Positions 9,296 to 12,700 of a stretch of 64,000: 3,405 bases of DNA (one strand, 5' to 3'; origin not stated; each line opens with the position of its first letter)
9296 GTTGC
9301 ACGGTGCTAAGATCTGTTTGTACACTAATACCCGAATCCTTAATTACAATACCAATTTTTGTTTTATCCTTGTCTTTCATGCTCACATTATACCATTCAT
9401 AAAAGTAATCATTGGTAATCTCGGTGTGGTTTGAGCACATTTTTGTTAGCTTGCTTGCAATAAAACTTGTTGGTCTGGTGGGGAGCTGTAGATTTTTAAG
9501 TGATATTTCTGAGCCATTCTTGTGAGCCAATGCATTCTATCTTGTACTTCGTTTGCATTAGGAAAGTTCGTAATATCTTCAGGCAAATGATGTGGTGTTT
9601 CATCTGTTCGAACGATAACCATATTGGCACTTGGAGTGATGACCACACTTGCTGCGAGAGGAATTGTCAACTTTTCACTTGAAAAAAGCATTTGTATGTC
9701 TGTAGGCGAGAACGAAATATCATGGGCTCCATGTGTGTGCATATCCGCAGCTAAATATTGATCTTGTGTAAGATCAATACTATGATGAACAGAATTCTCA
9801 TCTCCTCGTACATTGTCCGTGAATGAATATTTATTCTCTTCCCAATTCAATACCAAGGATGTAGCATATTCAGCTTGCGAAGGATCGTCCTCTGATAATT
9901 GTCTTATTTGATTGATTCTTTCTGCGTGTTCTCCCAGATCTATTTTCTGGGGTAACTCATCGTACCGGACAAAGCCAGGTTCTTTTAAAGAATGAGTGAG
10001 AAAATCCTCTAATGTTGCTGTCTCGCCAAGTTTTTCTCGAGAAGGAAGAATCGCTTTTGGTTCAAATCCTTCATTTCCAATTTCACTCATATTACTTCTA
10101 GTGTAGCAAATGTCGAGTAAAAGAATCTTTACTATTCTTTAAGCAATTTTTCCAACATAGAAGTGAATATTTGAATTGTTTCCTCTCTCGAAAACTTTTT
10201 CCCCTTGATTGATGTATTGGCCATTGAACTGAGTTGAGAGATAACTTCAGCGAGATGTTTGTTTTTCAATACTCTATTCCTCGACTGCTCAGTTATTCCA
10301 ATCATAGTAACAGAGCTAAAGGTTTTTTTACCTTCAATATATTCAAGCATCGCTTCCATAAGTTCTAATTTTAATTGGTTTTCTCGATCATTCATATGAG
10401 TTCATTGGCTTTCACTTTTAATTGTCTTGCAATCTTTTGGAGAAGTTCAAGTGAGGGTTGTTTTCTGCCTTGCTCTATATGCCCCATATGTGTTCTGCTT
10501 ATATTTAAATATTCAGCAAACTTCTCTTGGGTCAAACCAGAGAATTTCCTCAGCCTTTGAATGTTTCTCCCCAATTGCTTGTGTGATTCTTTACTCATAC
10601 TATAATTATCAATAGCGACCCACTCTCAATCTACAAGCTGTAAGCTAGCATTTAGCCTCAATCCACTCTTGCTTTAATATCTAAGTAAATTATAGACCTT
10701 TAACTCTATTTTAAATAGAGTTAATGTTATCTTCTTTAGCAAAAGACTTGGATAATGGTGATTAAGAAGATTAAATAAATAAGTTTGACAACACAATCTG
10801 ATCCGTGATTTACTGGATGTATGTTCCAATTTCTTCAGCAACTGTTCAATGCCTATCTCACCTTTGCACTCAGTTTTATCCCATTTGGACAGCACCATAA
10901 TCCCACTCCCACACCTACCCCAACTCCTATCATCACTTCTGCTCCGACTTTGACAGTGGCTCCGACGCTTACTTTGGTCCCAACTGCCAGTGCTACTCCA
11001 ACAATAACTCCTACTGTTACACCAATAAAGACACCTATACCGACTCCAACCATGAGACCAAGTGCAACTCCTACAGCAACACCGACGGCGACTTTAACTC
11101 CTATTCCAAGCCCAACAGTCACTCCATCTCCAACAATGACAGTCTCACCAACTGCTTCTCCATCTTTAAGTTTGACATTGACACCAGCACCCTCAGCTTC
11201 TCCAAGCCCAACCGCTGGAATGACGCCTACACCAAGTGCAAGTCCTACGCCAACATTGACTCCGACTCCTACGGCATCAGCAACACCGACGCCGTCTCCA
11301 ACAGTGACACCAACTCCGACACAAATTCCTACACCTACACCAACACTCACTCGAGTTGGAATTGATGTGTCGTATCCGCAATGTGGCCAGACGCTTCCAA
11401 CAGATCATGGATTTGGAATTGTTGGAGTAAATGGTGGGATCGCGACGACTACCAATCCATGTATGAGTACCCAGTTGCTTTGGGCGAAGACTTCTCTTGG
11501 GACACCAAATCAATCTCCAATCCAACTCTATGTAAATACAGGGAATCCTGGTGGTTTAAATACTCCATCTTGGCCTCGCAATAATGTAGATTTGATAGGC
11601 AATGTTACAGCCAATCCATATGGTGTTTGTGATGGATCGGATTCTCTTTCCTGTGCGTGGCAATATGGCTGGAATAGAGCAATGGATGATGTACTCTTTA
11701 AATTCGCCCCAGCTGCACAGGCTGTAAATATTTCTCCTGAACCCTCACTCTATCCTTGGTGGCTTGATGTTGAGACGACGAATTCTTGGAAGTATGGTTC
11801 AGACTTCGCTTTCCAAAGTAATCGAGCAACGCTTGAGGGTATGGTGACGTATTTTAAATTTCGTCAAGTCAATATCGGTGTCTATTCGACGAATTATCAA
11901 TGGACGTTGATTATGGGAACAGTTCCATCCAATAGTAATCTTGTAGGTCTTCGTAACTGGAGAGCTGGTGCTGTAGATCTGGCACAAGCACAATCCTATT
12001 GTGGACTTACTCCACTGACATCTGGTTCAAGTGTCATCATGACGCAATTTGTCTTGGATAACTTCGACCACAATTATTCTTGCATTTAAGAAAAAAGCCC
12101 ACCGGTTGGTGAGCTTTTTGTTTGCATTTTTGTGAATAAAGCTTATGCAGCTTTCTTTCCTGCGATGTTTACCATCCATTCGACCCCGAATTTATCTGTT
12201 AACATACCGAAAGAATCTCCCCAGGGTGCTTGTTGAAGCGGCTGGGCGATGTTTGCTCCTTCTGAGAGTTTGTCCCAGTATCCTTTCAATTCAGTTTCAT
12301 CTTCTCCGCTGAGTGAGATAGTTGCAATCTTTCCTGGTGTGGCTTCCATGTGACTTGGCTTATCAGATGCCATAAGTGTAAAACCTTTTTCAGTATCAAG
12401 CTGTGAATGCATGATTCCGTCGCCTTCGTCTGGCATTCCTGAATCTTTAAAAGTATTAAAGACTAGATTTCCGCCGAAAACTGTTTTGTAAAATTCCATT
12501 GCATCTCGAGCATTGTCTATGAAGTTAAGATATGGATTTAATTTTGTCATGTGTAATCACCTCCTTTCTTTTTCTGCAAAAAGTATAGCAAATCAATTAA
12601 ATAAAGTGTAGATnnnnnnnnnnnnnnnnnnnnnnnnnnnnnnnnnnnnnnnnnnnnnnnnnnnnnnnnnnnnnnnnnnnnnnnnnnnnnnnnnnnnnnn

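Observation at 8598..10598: XRE-HTH / small ORF / JAB(MPN+) metalloprotease / unknown 280-aa protein cassette next to thrS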

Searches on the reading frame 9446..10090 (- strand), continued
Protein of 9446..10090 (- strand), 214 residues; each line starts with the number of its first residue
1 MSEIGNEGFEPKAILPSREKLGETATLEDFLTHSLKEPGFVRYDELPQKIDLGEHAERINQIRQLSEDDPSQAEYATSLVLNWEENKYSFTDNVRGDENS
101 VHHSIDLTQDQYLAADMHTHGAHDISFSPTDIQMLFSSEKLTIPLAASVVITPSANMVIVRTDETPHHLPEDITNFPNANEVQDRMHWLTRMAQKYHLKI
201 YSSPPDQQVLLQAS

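Call 61: find_encoding_contigs(protein=P0140, flank=6000, max_places=2)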
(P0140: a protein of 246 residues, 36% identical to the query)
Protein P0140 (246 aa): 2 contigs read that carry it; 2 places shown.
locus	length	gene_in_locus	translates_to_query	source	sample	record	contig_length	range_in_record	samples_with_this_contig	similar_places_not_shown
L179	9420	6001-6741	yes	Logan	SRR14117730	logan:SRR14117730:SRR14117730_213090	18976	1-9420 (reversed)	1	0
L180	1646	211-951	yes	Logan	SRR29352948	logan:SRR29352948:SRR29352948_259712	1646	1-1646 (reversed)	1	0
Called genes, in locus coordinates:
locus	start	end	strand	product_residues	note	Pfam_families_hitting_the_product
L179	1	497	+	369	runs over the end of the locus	PF13439:Glyco_transf_4, PF20706:GT4-conflict, PF00534:Glycos_transf_1, PF13692:Glyco_trans_1_4, PF13524:Glyco_trans_1_2 (weak)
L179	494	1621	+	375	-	PF20706:GT4-conflict, PF00534:Glycos_transf_1, PF13692:Glyco_trans_1_4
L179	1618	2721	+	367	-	PF00483:NTP_transferase, PF12804:NTP_transf_3, PF22640:ManC_GMP_beta-helix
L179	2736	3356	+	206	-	PF02397:Bac_transf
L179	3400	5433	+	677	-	PF13196:DUF4012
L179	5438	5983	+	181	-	PF11967:RecO_N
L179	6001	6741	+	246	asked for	-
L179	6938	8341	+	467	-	PF00587:tRNA-synt_2b (faint), PF03129:HGTP_anticodon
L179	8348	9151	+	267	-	-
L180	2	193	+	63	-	?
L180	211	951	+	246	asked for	-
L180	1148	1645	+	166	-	?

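Call 85: search_protein_families(library=padloc, alignment_id=A4, max_evalue=0.1)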
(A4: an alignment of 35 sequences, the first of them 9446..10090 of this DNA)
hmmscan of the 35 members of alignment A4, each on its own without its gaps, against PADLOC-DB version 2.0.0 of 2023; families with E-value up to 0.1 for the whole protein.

A. member 1, window:9446-10090:- (214 aa): 0 families

B. families by the number of members that match (of 35 scanned): 4 families
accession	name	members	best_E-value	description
PDLC03815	RTasDUF1848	1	0.0024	DRT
PDLC03304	MTase_II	1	0.0079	Type II methyltransferase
PDLC00032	DruM2|DruM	1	0.017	DNA cytosine methylase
PDLC03141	Specificity_I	1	0.026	Type I specificity subunit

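Call 86: search_protein_families(library=pfam, proteins=[L094:43-1674:+], max_evalue=0.01)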
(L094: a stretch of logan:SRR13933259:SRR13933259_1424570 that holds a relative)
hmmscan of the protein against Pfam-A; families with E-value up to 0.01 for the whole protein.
L094:43-1674:+ (543 aa): 5 families
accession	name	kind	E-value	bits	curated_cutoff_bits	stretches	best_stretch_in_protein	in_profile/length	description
PF13175.12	AAA_15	-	1.7e-14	54.7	32.1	2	239-333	265-370/374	AAA ATPase domain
PF13304.12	AAA_21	-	1e-13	52.5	27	1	40-336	3-302/304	AAA domain, putative AbiEii toxin, Type IV TA system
PF20469.4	OLD-like_TOPRIM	-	0.0004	21.3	23.2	0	384-422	4-46/67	Overcoming lysogenization defect protein-like, TOPRIM domain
PF00005.33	ABC_tran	-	0.00059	20.9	25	0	262-303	94-135/137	ABC transporter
PF02973.23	Sialidase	-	0.0074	16.3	26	0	202-283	57-137/189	Sialidase, N-terminal domain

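Call 98: find_related_loci(query=window:9446-10090:-, collection=viral_contigs, flank=5000)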
Query window:9446-10090:- (214 aa) in viral_contigs; peptide patterns used: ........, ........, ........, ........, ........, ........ (x = any residue, [..] = any of these).
3 stretches matched a pattern, but none encodes a relative of the query by tblastn (E <= 1e-3).

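Call 100: list_cluster_members(proteins=[P0001, P0002, P0131, P0145, P0026, P0038, P0059, P0105, P0085, P0032])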
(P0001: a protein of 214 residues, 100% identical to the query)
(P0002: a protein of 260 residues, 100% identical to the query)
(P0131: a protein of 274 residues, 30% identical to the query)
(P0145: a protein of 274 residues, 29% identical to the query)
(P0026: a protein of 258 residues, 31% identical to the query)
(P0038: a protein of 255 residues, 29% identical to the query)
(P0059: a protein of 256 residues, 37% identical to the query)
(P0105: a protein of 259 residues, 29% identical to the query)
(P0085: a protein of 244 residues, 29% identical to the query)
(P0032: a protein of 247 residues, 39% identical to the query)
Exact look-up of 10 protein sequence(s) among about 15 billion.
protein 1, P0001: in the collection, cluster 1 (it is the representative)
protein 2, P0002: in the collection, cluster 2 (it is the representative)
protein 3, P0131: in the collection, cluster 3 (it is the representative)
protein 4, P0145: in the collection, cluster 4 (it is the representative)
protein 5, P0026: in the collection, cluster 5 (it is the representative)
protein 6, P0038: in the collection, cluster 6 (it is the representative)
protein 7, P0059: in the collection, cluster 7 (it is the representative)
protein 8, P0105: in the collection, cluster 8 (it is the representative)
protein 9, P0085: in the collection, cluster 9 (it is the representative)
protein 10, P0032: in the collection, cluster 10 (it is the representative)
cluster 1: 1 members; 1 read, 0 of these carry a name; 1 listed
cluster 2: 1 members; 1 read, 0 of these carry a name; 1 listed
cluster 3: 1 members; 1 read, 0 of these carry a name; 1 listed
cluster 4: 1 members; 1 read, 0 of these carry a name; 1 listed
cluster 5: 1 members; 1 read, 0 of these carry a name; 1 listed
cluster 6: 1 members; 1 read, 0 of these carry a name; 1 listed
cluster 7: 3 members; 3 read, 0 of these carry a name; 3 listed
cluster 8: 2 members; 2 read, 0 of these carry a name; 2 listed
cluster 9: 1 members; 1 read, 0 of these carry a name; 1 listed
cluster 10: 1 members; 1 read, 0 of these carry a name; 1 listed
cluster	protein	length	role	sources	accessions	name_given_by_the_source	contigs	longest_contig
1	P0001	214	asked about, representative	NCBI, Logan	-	-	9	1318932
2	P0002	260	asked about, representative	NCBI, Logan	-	-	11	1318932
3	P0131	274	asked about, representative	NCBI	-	-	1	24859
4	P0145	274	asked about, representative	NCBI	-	-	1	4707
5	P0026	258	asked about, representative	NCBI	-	-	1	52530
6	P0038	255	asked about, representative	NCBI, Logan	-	-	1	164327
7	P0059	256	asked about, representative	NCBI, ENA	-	-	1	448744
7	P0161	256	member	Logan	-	-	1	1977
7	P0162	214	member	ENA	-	-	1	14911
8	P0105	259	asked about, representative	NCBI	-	-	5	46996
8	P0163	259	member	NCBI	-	-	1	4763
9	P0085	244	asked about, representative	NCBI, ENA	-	-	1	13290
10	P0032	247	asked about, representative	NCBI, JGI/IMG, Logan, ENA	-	-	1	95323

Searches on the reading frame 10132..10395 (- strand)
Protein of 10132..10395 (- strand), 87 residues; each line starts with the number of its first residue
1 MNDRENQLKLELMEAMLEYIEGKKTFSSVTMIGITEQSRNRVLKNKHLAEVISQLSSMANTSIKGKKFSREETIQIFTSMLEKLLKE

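Call 3: search_protein_families(library=pfam, proteins=[window:10132-10395:-], max_evalue=1)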
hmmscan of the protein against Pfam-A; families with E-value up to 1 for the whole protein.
window:10132-10395:- (87 aa): 0 families

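Call 4: search_protein_families(library=padloc, proteins=[window:10132-10395:-], max_evalue=1)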
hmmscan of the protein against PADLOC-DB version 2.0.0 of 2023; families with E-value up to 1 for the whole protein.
window:10132-10395:- (87 aa): 0 families

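Call 5: search_protein_families(library=phrogs, proteins=[window:10132-10395:-], max_evalue=1)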
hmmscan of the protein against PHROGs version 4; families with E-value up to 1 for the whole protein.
window:10132-10395:- (87 aa): 1 family
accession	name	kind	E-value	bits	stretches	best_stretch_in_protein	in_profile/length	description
phrog_29871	-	unknown function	0.017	16.6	1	34-56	17-39/69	-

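Call 62: search_dna_similar(query=window:10132-10395:-, collection=phages, mode=protein, max_evalue=1, max_rows=10)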
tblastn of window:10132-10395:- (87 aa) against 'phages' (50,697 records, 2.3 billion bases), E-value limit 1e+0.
No match.

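Call 90: search_solved_structures(query=window:10132-10395:-, max_evalue=10)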
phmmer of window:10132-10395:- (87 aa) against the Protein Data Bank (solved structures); distinct sequences matched with E-value up to 10: 0.

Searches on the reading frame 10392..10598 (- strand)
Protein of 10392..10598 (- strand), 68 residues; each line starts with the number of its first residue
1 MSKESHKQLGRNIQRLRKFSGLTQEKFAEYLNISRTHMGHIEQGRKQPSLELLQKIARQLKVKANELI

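Call 3: search_protein_families(library=pfam, proteins=[window:10392-10598:-], max_evalue=1)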
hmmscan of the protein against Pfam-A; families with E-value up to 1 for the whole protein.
window:10392-10598:- (68 aa): 11 families
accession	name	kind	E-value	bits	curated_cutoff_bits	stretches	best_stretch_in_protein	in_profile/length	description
PF01381.28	HTH_3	-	3.3e-13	49.9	23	1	13-67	1-55/55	Helix-turn-helix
PF13560.12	HTH_31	-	2.5e-11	44.2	27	1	8-66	1-60/64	Helix-turn-helix domain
PF12844.13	HTH_19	-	2.8e-09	37.2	30.2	1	10-68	1-59/64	Helix-turn-helix domain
PF13443.12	HTH_26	-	0.00014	22.5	22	1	12-68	1-58/63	Cro/C1-type HTH DNA-binding domain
PF13413.12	HTH_25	-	0.0047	17.2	24.6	1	14-45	3-34/62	Helix-turn-helix domain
PF13744.12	HTH_37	-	0.012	15.8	27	1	7-45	17-55/80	Helix-turn-helix domain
PF04545.22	Sigma70_r4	-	0.015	15.3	24.1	1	12-37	11-36/50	Sigma-70, region 4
PF20432.4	Xre-like-HTH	-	0.018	15.7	25.8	1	14-35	16-37/63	Antitoxin Xre-like helix-turn-helix domain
PF20331.3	DUF6626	-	0.042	14.8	27.3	1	28-67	22-61/96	Family of unknown function (DUF6626)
PF00531.28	Death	-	0.05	14.2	22.6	1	24-63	18-60/86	Death domain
PF08279.18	HTH_11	-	0.095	13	25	1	13-36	6-30/55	HTH domain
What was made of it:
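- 10392..10598 (-): XRE-family HTH protein, 68 aa (DNA-binding domain only). Probable repressor or autoregulator. Pfam HTH_3 3.3e-13, 49.9 bits (call 3).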

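Call 4: search_protein_families(library=padloc, proteins=[window:10392-10598:-], max_evalue=1)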
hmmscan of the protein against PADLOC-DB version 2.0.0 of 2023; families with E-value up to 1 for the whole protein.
window:10392-10598:- (68 aa): 23 families
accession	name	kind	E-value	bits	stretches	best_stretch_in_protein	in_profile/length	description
PDLC02926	HTH_VI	-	5.9e-17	59.7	1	9-67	2-60/92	-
PDLC03665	Control_protein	-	7.1e-12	43.4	1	9-67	9-68/77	control protein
PDLC04142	capH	-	7.7e-12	44.2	1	5-68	3-66/103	capH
PDLC04775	PDC-M69A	-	1.9e-10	39.2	1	5-68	4-67/113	-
PDLC03954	RmrA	-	4.5e-08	30.4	1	6-65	8-67/380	-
PDLC03943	RmrA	-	1.7e-07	28.7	1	10-64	4-58/370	-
PDLC03952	RmrA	-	3.2e-07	27.5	1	10-61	24-75/395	-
PDLC03666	Control_protein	-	9.3e-07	27.2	1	8-66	6-64/77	control protein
PDLC03945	RmrA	-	1.1e-06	26.1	1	10-64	4-58/394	-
PDLC03951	RmrA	-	1.2e-06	25.8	1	11-65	11-65/400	-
PDLC03944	RmrA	-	2.2e-06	25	1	10-61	8-59/384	-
PDLC03664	Control_protein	-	3.4e-06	25.4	1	9-67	14-72/74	control protein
PDLC03947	RmrA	-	3.8e-06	24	1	4-62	7-65/383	-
PDLC03953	RmrA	-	2.3e-05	21.8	1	9-61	6-58/373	-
PDLC03949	RmrA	-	2.7e-05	21.2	1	16-64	10-58/363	-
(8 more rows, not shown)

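Call 5: search_protein_families(library=phrogs, proteins=[window:10392-10598:-], max_evalue=1)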
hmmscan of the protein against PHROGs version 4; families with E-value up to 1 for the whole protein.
window:10392-10598:- (68 aa): 46 families (the best 25 are shown)
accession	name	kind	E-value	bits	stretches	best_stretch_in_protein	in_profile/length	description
phrog_5823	-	transcription regulation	1.1e-12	48.9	1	5-67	3-66/404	transcriptional regulator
phrog_8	-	transcription regulation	1.6e-12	48.6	1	4-62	72-130/346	transcriptional regulator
phrog_2967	-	transcription regulation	2.8e-11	44.4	1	2-68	4-70/225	transcriptional regulator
phrog_2439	-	transcription regulation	8.4e-11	42.3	1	8-64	7-63/367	transcriptional regulator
phrog_3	-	transcription regulation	1.3e-10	42.7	1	4-67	84-145/430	transcriptional repressor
phrog_4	-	transcription regulation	2.7e-09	37.5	1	5-67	129-191/400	transcriptional repressor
phrog_7241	-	transcription regulation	4.3e-09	37.5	1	13-68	66-121/122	transcriptional regulator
phrog_2104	-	unknown function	9.9e-09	36.3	1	11-57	42-88/103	-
phrog_1373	-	transcription regulation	1.1e-08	36.2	1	8-65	63-120/166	transcriptional regulator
phrog_2328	-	transcription regulation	3.1e-07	31.2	1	7-64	14-71/128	transcriptional repressor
phrog_147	-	transcription regulation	1e-05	26.8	1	8-58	4-55/100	transcriptional regulator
phrog_955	-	DNA, RNA and nucleotide metabolism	1.2e-05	26.1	1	4-57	20-73/142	HTH DNA binding protein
phrog_1124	-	transcription regulation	2e-05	25.2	1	4-59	4-58/177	transcriptional regulator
phrog_7396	-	unknown function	3.1e-05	24.8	1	4-64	11-74/227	-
phrog_9908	-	DNA, RNA and nucleotide metabolism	3.5e-05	24.1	1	6-66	11-71/282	DNA binding protein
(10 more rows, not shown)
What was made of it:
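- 10392..10598 (-): Generic hits to PADLOC HTH_VI, C-protein and capH models (call 4) and to PHROG repressors (call 5).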

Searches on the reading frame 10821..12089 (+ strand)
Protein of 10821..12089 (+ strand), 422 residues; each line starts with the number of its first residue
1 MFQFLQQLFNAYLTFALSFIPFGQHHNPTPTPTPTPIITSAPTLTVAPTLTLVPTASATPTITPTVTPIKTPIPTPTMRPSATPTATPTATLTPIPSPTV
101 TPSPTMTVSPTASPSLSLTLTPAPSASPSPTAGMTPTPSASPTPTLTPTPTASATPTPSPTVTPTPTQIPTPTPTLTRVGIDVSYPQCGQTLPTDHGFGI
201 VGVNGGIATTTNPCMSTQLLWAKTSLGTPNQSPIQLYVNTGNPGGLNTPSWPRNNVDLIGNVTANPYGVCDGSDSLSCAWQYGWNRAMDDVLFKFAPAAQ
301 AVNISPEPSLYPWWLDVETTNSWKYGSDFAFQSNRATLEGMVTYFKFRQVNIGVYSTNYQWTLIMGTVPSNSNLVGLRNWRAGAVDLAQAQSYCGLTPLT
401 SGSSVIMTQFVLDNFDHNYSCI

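Call 3: search_protein_families(library=pfam, proteins=[window:10821-12089:+], max_evalue=1)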
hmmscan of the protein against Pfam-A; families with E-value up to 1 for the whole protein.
window:10821-12089:+ (422 aa): 0 families

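Call 89: search_solved_structures(query=window:10821-12089:+, max_evalue=1)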
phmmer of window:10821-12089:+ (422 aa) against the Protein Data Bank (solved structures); distinct sequences matched with E-value up to 1: 10.
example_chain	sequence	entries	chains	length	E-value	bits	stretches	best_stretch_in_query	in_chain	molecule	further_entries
8ek1_P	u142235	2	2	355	0.0019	20.7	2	54-161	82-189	Circumsporozoite protein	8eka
7v05_X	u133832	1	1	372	0.0037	19.8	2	54-164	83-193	Circumsporozoite protein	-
9ygf_G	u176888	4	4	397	0.0039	19.7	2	54-164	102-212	Circumsporozoite protein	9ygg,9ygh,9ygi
9cca_G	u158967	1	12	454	0.073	15.5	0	54-88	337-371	Circumsporozoite protein,Pyridoxal 5'-phosphate synthase subunit PDX2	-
8eh5_G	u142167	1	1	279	0.075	15.5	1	54-143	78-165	Circumsporozoite protein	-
6mb3_E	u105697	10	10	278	0.079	15.4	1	54-143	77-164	Plasmodium falciparum recombinant shortened CSP | circumsporozoite protein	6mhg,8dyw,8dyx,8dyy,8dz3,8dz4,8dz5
9cca_A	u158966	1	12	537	0.15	14.5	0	56-90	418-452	Circumsporozoite protein,Pyridoxal 5'-phosphate synthase subunit Pdx1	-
8x8h_A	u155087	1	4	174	0.18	14.2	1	153-176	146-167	Pectate disaccharide-lyase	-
4l3a_A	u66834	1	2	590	0.55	12.6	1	134-173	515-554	Internalin K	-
5n8l_A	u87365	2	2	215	0.67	12.3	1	71-117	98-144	RISC-loading complex subunit TARBP2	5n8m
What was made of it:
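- Checked: It has no Pfam hit, and its only PDB matches are to circumsporozoite protein and fall within the PT-rich stretch, residues 54-164 (calls 3, 89).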

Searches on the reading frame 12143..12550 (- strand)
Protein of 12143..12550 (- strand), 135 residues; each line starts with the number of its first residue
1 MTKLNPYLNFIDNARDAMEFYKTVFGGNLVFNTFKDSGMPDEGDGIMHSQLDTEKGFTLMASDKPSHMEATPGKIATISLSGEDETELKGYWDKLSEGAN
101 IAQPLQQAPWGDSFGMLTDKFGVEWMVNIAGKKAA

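Call 3: search_protein_families(library=pfam, proteins=[window:12143-12550:-], max_evalue=1)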
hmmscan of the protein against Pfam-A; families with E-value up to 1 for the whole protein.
window:12143-12550:- (135 aa): 3 families
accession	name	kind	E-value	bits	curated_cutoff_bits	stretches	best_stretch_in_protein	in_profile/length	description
PF00903.31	Glyoxalase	-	3e-12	47.4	20.6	1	5-127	3-121/121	Glyoxalase/Bleomycin resistance protein/Dioxygenase superfamily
PF06983.19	3-dmu-9_3-mt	-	1.6e-10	41.9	24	1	3-127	2-115/116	3-demethylubiquinone-9 3-methyltransferase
PF22656.2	At5g48480-like_N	-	0.018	15.2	27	1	13-27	8-22/59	Glyoxalase At5g48480-like, N-terminal domain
